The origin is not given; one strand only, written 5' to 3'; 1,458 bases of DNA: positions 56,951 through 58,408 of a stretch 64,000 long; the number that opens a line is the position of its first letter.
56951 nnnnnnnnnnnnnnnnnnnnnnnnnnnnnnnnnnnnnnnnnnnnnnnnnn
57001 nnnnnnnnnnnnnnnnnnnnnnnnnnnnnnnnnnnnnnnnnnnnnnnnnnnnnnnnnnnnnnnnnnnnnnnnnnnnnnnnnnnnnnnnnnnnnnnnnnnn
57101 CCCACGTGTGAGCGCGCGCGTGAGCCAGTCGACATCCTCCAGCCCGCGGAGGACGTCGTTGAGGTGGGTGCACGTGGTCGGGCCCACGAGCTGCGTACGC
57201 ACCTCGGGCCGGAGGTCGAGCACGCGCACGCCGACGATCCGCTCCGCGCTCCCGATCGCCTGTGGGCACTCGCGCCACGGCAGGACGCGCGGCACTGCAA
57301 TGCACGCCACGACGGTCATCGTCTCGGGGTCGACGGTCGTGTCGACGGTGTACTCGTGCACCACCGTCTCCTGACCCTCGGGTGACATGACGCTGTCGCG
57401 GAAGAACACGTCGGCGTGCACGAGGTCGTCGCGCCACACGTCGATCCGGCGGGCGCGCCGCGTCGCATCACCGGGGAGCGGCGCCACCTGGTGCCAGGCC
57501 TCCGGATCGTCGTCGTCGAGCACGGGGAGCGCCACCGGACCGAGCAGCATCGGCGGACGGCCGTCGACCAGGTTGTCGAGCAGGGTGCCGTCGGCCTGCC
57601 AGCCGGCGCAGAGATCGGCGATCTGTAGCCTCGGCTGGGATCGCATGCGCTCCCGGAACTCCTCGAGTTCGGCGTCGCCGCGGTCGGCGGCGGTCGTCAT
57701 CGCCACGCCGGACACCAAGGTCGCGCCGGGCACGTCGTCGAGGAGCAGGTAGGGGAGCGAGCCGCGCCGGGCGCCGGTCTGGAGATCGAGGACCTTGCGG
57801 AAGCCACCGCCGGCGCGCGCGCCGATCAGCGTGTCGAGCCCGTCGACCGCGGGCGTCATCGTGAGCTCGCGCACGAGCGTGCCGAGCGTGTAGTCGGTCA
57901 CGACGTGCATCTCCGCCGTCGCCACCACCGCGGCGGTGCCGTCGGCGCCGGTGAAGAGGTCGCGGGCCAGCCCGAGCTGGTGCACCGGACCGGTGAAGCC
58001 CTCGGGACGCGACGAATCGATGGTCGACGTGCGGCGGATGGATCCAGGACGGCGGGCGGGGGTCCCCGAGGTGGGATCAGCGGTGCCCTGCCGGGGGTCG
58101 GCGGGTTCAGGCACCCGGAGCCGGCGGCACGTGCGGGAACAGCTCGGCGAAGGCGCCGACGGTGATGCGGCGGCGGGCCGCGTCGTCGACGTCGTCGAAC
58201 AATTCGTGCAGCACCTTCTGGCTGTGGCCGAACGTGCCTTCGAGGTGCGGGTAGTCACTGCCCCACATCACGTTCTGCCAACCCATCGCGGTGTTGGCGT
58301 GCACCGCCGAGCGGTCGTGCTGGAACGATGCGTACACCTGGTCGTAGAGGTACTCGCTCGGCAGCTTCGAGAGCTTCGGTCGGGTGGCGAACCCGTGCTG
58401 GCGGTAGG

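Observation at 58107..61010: Amidohydrolase_2 + DUF35 + SCP-x-type thiolase triad, present twice in the window (one copy decayed)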

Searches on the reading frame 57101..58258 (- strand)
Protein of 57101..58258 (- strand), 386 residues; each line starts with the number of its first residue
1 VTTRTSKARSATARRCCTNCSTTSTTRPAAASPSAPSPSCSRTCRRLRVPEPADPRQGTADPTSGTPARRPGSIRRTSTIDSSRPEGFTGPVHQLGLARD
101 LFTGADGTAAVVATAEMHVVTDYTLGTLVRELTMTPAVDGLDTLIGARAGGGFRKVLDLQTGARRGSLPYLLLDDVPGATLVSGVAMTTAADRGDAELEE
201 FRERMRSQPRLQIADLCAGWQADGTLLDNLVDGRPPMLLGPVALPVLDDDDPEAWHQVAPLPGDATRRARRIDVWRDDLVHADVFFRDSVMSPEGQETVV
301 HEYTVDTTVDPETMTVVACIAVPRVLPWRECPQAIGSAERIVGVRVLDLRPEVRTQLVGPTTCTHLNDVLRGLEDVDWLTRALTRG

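Call 7: search_protein_families(library=pfam, proteins=[window:57101-58258:-], max_evalue=0.01)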
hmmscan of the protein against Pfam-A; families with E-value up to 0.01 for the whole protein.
window:57101-58258:- (386 aa): 1 family
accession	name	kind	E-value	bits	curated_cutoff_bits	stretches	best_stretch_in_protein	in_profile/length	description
PF11136.13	DUF2889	-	7.8e-25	87.9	25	1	267-376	2-120/123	Protein of unknown function (DUF2889)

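Call 53: find_homologous_proteins(query=window:57101-58114:-, max_evalue=0.00001)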
Query window:57101-58114:- (338 aa): 1899 proteins with E <= 0.00001 among 8000 candidates; the best 120 are listed.
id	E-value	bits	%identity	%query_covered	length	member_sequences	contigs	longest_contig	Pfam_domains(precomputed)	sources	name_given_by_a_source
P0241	2.2e-193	660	90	99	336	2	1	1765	PF11136.14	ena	-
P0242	7.2e-191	651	100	87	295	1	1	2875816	PF11136.14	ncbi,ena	-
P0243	1.9e-177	607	82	99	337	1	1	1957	PF11136.14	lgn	-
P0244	2.6e-171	587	78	100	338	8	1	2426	PF11136.14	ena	-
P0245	1.3e-170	585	78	99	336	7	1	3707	PF11136.14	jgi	jgi:hypothetical protein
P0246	3.5e-170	583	80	98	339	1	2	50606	PF11136.14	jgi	jgi:hypothetical protein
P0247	4.9e-166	570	77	98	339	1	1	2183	PF11136.14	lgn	-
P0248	3.9e-160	550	83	89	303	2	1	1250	PF11136.14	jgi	jgi:hypothetical protein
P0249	5.6e-158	543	73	100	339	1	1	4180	PF11136.14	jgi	-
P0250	1.1e-156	539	74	98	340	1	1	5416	PF11136.14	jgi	jgi:hypothetical protein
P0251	6.7e-156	536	76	98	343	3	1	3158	PF11136.14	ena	-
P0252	3.6e-154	531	73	100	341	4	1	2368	PF11136.14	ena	-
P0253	1.1e-153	529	74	98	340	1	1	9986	PF11136.14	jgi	jgi:hypothetical protein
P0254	3.0e-150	518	80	86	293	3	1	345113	PF11136.14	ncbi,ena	-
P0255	7.4e-146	503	69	100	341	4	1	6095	PF11136.14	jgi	jgi:hypothetical protein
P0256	8.8e-146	503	69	98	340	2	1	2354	PF11136.14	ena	-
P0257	2.1e-143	495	69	98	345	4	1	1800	PF11136.14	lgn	-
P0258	7.7e-142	490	69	98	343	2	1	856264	PF11136.14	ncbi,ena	-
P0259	1.4e-139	483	68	98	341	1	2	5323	PF11136.14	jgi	jgi:hypothetical protein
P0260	2.1e-139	482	68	98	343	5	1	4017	PF11136.14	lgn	-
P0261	1.3e-138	480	68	98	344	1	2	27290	PF11136.14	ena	-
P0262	4.3e-137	475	67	99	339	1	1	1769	PF11136.14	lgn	-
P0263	9.4e-137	474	65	99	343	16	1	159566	PF11136.14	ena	-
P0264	1.3e-136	473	67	98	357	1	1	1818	PF11136.14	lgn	-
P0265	3.5e-136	472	65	100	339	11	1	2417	PF11136.14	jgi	jgi:hypothetical protein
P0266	4.3e-136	471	65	99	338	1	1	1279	PF11136.14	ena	-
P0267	1.5e-135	470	66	99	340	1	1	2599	PF11136.14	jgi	jgi:hypothetical protein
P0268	2.6e-134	466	64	99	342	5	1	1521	PF11136.14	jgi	jgi:hypothetical protein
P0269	2.8e-134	465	66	99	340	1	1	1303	PF11136.14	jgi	jgi:hypothetical protein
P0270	4.1e-134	465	65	99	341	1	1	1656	PF11136.14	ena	-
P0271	4.7e-134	465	65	99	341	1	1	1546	PF11136.14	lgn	-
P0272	6.3e-134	464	64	99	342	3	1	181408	PF11136.14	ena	-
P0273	1.1e-133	463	64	99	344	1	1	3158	PF11136.14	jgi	jgi:hypothetical protein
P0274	1.2e-133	463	65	99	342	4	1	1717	PF11136.14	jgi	jgi:hypothetical protein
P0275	2.1e-133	463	72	86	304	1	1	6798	PF11136.14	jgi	jgi:Protein of unknown function (DUF2889)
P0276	4.4e-133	461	65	99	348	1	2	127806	PF11136.14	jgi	jgi:Protein of unknown function (DUF2889)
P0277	5.5e-133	461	66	98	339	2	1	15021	PF11136.14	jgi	-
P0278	4.4e-132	458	64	98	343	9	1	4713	PF11136.14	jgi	-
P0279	4.7e-132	458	64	99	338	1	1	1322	PF11136.14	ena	-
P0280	5.2e-132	458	71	88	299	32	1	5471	PF11136.14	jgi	-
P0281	5.2e-132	458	64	99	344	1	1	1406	PF11136.14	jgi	jgi:hypothetical protein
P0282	5.5e-132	458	71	87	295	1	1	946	PF11136.14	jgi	jgi:hypothetical protein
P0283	9.7e-130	450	71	88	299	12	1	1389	PF11136.14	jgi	jgi:hypothetical protein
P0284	2.9e-129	449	70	88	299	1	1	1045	PF11136.14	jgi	jgi:hypothetical protein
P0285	5.6e-129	448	64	99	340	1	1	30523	PF11136.14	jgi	jgi:hypothetical protein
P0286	2.1e-128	446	63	99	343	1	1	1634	PF11136.14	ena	-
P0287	2.6e-128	446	70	88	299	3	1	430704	PF11136.14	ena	-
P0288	1.4e-127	443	63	99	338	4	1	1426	PF11136.14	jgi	jgi:hypothetical protein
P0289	5.0e-127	442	65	93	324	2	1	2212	PF11136.14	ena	-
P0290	5.3e-127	441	70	88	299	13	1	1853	PF11136.14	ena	-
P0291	6.1e-127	441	63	99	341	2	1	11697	PF11136.14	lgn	-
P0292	3.8e-125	435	73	79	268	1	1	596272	PF11136.14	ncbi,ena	-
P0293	3.9e-125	435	66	92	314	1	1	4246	PF11136.14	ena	-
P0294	1.1e-124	434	62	99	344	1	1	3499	PF11136.14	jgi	jgi:hypothetical protein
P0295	1.6e-124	433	64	92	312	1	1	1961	PF11136.14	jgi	jgi:hypothetical protein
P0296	2.1e-123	430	67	88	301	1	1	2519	PF11136.14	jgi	jgi:hypothetical protein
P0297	2.6e-123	429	64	98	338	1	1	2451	PF11136.14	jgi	jgi:hypothetical protein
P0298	4.8e-123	428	64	92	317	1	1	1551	PF11136.14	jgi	jgi:hypothetical protein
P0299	2.4e-122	426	65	92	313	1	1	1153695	PF11136.14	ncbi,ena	-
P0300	3.5e-122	426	65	92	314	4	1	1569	PF11136.14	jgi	jgi:hypothetical protein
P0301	7.1e-122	425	64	92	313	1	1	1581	PF11136.14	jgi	jgi:hypothetical protein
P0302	3.0e-121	423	67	89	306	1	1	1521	PF11136.14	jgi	jgi:hypothetical protein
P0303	7.8e-121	421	63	92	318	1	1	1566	PF11136.14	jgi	jgi:hypothetical protein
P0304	1.5e-120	420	63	92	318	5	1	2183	PF11136.14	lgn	-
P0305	6.2e-120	418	61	92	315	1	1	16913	PF11136.14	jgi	jgi:hypothetical protein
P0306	1.9e-119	417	64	92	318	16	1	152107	PF11136.14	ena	-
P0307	7.8e-119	415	64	92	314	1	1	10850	PF11136.14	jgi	jgi:hypothetical protein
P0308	2.0e-118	413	64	92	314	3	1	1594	PF11136.14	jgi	jgi:hypothetical protein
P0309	3.6e-118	412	63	92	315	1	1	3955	PF11136.14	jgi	jgi:hypothetical protein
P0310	3.8e-118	412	63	92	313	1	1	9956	PF11136.14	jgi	jgi:hypothetical protein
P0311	7.0e-118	411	63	92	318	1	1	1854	PF11136.14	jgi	jgi:hypothetical protein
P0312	1.2e-117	411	63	92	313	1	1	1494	PF11136.14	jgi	jgi:hypothetical protein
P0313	2.1e-117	410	64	92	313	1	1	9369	PF11136.14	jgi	jgi:hypothetical protein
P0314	4.3e-117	409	64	91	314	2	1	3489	PF11136.14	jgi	jgi:hypothetical protein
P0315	5.4e-117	409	60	98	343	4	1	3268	PF11136.14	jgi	jgi:hypothetical protein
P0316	2.5e-116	406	74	58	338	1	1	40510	PF11136.14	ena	-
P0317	3.5e-116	406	62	92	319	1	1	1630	PF11136.14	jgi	jgi:hypothetical protein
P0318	3.8e-116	406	60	98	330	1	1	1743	PF11136.14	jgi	jgi:Protein of unknown function (DUF2889)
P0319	8.8e-116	405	58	100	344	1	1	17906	PF11136.14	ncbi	-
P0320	3.5e-114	399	79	71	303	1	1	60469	PF11136.14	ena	-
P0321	4.2e-113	396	56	99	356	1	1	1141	PF11136.14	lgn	-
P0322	5.4e-113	395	63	86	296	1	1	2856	PF11136.14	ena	-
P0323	1.7e-112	394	56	100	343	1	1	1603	PF11136.14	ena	-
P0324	4.8e-112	392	58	99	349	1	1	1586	PF11136.14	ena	-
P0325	6.1e-111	389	57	98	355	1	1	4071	PF11136.14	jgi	jgi:hypothetical protein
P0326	1.1e-110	388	56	98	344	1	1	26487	PF11136.14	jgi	jgi:hypothetical protein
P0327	1.3e-110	388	58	99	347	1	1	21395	PF11136.14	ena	-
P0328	4.0e-110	386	56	98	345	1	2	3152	PF11136.14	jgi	jgi:hypothetical protein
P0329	1.3e-109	384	57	99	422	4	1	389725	PF11136.14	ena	-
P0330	3.1e-109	383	56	99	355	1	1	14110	PF11136.14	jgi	jgi:Protein of unknown function (DUF2889)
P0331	2.1e-108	380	55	98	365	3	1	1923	PF11136.14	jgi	jgi:hypothetical protein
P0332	7.7e-108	378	56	99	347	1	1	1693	PF11136.14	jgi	jgi:hypothetical protein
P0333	2.9e-107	377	55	99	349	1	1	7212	PF11136.14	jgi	jgi:hypothetical protein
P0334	3.5e-106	373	63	80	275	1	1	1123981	PF11136.14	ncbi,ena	-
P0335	4.7e-106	373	61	88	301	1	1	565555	PF11136.14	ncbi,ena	-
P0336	7.9e-106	372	55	99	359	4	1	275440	PF11136.14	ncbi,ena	-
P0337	1.1e-105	371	54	97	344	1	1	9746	PF11136.14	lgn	-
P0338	3.6e-104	366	55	98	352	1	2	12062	PF11136.14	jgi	jgi:hypothetical protein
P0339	1.1e-102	362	53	99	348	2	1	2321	PF11136.14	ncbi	-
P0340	1.3e-102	361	59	88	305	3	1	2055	PF11136.14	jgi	-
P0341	1.1e-100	355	58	89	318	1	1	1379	PF11136.14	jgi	jgi:hypothetical protein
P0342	2.0e-100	354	53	99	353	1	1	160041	PF11136.14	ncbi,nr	ncbi:MAG: hypothetical protein JWN46_2345 [Acidimicrobiales bacterium]|nr:hypothetical protein [Acid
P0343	1.4e-99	351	52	98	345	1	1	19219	PF11136.14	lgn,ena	-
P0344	2.0e-97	344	55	92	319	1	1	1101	PF11136.14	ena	-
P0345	8.3e-97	342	53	96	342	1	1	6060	PF11136.14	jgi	jgi:Protein of unknown function (DUF2889)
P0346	2.4e-95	337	84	54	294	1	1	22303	PF11136.14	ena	-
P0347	2.0e-94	334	50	98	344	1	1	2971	PF11136.14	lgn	-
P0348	3.0e-94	334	51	96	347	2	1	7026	PF11136.14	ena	-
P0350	4.5e-94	333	51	96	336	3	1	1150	PF11136.14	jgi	jgi:hypothetical protein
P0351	2.9e-92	327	51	95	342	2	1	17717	PF11136.14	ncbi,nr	ncbi:MAG TPA: DUF2889 domain-containing protein [Acidimicrobiales bacterium]|nr:DUF2889 domain-conta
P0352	4.9e-92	327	56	86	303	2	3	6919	PF11136.14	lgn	-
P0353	6.5e-92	326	50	95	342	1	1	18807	PF11136.14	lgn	-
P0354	1.3e-91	325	49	98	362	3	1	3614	PF11136.14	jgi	jgi:hypothetical protein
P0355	6.1e-91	323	58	80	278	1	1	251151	PF11136.14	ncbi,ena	-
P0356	8.3e-91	322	50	96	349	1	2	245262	PF11136.14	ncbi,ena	-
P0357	1.2e-90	322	50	95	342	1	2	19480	PF11136.14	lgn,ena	-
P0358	1.7e-90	321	50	98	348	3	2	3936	PF11136.14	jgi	jgi:hypothetical protein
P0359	4.5e-90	320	52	90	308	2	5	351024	PF11136.14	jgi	jgi:hypothetical protein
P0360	1.0e-89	319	49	98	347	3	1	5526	PF11136.14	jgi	jgi:hypothetical protein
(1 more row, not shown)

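Call 54: find_encoding_contigs(protein=P0242, flank=10000, max_places=2)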
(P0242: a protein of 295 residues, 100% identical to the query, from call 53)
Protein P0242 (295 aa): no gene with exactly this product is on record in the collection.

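Call 55: list_cluster_members(proteins=[P0242, P0001])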
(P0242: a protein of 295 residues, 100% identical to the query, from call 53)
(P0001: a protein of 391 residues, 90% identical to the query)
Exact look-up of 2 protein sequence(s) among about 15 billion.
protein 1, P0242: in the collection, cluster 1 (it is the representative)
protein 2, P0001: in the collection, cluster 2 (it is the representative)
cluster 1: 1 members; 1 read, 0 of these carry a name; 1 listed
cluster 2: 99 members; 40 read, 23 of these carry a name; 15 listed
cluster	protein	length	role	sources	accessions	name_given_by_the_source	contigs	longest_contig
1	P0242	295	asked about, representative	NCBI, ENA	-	-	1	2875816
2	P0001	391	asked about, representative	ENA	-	-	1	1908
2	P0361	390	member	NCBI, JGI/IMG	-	predicted TIM-barrel fold metal-dependent hydrolase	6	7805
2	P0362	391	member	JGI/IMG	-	predicted TIM-barrel fold metal-dependent hydrolase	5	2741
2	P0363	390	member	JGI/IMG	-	predicted TIM-barrel fold metal-dependent hydrolase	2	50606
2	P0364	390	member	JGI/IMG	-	predicted TIM-barrel fold metal-dependent hydrolase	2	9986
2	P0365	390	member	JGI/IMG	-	predicted TIM-barrel fold metal-dependent hydrolase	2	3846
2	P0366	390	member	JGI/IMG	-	predicted TIM-barrel fold metal-dependent hydrolase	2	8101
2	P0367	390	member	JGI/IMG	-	predicted TIM-barrel fold metal-dependent hydrolase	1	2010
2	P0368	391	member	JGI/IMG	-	predicted TIM-barrel fold metal-dependent hydrolase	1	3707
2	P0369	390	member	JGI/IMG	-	predicted TIM-barrel fold metal-dependent hydrolase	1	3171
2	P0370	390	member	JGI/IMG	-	predicted TIM-barrel fold metal-dependent hydrolase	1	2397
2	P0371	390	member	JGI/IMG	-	predicted TIM-barrel fold metal-dependent hydrolase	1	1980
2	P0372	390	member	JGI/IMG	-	predicted TIM-barrel fold metal-dependent hydrolase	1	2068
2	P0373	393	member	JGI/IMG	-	predicted TIM-barrel fold metal-dependent hydrolase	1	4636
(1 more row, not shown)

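Call 56: find_encoding_contigs(protein=P0246, flank=10000, max_places=2)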
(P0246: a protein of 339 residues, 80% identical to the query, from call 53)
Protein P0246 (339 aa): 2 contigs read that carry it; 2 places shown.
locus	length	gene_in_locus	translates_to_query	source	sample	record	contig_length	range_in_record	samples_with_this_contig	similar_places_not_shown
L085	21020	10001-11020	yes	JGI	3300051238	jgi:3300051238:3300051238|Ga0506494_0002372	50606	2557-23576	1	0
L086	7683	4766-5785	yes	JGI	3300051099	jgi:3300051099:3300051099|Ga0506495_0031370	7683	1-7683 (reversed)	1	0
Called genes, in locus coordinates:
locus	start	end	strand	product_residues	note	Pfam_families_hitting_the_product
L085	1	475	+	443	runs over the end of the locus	PF13433:Peripla_BP_5, PF13458:Peripla_BP_6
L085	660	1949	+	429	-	PF13433:Peripla_BP_5, PF13458:Peripla_BP_6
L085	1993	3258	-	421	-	PF02771:Acyl-CoA_dh_N, PF02770:Acyl-CoA_dh_M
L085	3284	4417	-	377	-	PF02771:Acyl-CoA_dh_N, PF02770:Acyl-CoA_dh_M (weak), PF00441:Acyl-CoA_dh_1, PF08028:Acyl-CoA_dh_2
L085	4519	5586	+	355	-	PF01636:APH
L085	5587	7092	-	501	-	PF01039:Carboxyl_trans, PF03255:ACCA (weak)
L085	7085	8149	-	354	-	PF00296:Bac_luciferase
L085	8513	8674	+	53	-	-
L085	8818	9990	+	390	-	PF04909:Amidohydro_2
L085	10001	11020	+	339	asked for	PF11136:DUF2889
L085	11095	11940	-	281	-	PF00296:Bac_luciferase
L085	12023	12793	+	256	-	PF00106:adh_short, PF08659:KR, PF13561:adh_short_C2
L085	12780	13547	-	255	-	PF13291:ACT_4 (faint), PF01842:ACT (weak)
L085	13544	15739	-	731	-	PF04879:Molybdop_Fe4S4, PF00384:Molybdopterin, PF01568:Molydop_binding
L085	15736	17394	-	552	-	PF12838:Fer4_7 (faint), PF13187:Fer4_9 (faint), PF00037:Fer4 (faint), PF12797:Fer4_2 (faint), PF12837:Fer4_6 (faint), PF13237:Fer4_10 (faint), PF13247:Fer4_11, PF04976:DmsC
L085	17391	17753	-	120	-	PF13806:Rieske_2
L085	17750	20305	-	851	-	PF07992:Pyr_redox_2, PF00070:Pyr_redox, PF18267:Rubredoxin_C (weak), PF04324:Fer2_BFD, PF03460:NIR_SIR_ferr, PF01077:NIR_SIR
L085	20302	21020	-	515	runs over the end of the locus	PF07690:MFS_1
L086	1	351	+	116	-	?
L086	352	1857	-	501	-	PF01039:Carboxyl_trans, PF03255:ACCA (weak)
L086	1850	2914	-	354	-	PF00296:Bac_luciferase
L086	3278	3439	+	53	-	-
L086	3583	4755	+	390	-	PF04909:Amidohydro_2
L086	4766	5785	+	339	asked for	PF11136:DUF2889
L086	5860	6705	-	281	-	PF00296:Bac_luciferase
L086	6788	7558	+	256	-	PF00106:adh_short, PF08659:KR, PF13561:adh_short_C2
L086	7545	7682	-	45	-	?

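Call 67: predict_structure(alignment_id=A3)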
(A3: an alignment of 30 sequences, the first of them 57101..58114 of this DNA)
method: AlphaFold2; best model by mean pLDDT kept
length: 338 residues; sequences in the alignment: 30
mean_pLDDT: 83.8   pTM: 0.86
mean pLDDT of the five models: 83.8, 82.3, 80.5, 79.9, 79.5
residues with pLDDT >= 90: 181; 70-90: 82; 50-70: 60; < 50: 15
segments of 3 or more residues with pLDDT < 50: 160-172
pLDDT, mean of each block of 10 residues (from residue 1): 60 90 96 92 94 95 97 82 97 93 84 95 94 81 65 59 41 56 61 85 87 93 96 97 89 94 97 88 74 93 74 69 94 88
secondary structure, 60 per line:
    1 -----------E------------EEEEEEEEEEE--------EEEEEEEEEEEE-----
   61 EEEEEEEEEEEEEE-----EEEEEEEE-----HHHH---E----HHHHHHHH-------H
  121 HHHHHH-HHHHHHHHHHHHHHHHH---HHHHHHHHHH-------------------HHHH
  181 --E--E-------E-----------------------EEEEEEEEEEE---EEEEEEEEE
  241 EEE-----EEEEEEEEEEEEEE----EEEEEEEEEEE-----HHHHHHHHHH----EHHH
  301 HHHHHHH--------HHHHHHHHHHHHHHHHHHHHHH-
elements in order: E25-35 E44-55 E61-74 E80-87 H93-96 H105-112 H120-126 H128-144 H148-157 H177-180 E218-228 E232-243 E249-262 E267-277 H283-292 H298-307 H316-337

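Call 71: fold_search(model_id=the predicted structure, library=pdb)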
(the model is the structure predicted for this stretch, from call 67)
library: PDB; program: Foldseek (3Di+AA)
matches with E <= 10: 581; with E <= 0.001: 0
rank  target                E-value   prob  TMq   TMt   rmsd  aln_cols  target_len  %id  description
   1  6gel_B                2.0e-02  0.10  0.14  0.10  18.1       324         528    9  The structure of TWITCH-2B (released 2019-08-21)
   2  1ewf                  2.0e-02  0.09  0.16  0.12  35.8       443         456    9  THE 1.7 ANGSTROM CRYSTAL STRUCTURE OF BPI (released 2000-06-21)
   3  8uqq                  2.6e-02  0.08  0.13  0.17  17.7       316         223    8  Structure of mCLIFY: a circularly permuted yellow fluorescent protein (released 2024-10-30)
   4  4m4d_B                2.8e-02  0.05  0.11  0.09  32.6       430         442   10  Crystal structure of lipopolysaccharide binding protein (released 2013-10-30)
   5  1lsh_A                3.5e-02  0.06  0.11  0.05  21.9       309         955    9  LIPID-PROTEIN INTERACTIONS IN LIPOVITELLIN (released 2002-07-31)
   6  1bp1                  5.5e-02  0.06  0.15  0.12  35.2       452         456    8  CRYSTAL STRUCTURE OF BPI, THE HUMAN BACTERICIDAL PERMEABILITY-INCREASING PROTEIN (released 1997-09-04)
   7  4m4d_A                6.9e-02  0.03  0.10  0.08  30.9       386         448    9  Crystal structure of lipopolysaccharide binding protein (released 2013-10-30)
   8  9enr_A                8.7e-02  0.09  0.14  0.04  21.1       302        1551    9  Vitellogenin from the honey bee hemolymph (released 2025-03-26)
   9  9ens_A                9.2e-02  0.07  0.15  0.07  20.9       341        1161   10  Cleavage product of vitellogenin from the honey bee hemolymph (released 2025-03-26)
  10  3hrq_B                1.1e-01  0.03  0.11  0.11  20.4       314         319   11  The Product Template Domain from PksA with palmitate bound (released 2009-10-20)
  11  2ich_B                1.2e-01  0.06  0.15  0.16  16.8       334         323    6  CRYSTAL STRUCTURE OF A PUTATIVE ATTH (NE1406) FROM NITROSOMONAS EUROPAEA AT 2.00 A RESOLUTION (released 2006-10-03)
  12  4d65_A                1.5e-01  0.04  0.12  0.12  23.0       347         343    6  Structure of porin Omp-Pst2 from P. stuartii; the asymmetric unit contains a dimer of trimers. (released 2016-03-09)
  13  1qqd_A                1.9e-01  0.02  0.10  0.11  23.9       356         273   10  CRYSTAL STRUCTURE OF HLA-CW4, A LIGAND FOR THE KIR2D NATURAL KILLER CELL INHIBITORY RECEPTOR (released 1999-12-08)
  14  5e1v_B                2.2e-01  0.01  0.08  0.09  19.1       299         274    9  Crystal structure of a monomeric dehydratase domain from a trans AT polyketide synthase split module (released 2016-10-12)
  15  1a9b_A                2.3e-01  0.08  0.16  0.18  17.6       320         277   10  DECAMER-LIKE CONFORMATION OF A NANO-PEPTIDE BOUND TO HLA-B3501 DUE TO NONSTANDARD POSITIONING OF THE C-TERMINUS (released 1998-10-21)
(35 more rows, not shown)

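Call 73: search_solved_structures(query=A3, max_evalue=5)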
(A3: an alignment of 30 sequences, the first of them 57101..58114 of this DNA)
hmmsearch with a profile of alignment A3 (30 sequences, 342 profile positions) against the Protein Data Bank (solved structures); distinct sequences matched with E-value up to 5: 0.

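Call 74: search_protein_families(library=ncbifam, proteins=[window:57101-58114:-], max_evalue=0.001)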
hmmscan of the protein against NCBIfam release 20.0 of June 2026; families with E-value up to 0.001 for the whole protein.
window:57101-58114:- (338 aa): 0 families
